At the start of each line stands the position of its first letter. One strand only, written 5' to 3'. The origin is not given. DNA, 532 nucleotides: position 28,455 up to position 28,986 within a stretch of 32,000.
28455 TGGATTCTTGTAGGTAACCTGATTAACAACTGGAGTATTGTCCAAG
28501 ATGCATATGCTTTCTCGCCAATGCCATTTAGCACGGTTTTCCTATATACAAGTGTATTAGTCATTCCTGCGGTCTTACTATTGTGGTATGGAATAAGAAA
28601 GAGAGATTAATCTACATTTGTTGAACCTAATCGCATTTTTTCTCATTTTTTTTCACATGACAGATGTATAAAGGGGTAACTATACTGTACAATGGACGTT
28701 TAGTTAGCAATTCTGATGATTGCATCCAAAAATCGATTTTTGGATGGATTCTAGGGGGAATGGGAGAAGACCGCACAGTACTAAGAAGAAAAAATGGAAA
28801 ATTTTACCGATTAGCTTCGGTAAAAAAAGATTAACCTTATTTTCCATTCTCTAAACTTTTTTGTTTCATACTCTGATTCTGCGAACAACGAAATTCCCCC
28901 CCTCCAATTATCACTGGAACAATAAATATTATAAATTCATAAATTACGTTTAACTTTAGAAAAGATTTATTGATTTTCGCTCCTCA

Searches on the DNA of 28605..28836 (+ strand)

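Call 71: search_dna_similar(query=window:28605-28836:+, collection=plasmids, mode=distant, max_evalue=0.01, max_rows=5)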
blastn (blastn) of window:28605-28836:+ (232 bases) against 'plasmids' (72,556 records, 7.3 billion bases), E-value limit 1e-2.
No match.

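Call 72: search_dna_similar(query=window:28605-28836:+, collection=phages, mode=distant, max_evalue=0.01, max_rows=5)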
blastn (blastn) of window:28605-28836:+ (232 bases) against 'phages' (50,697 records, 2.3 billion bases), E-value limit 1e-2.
No match.
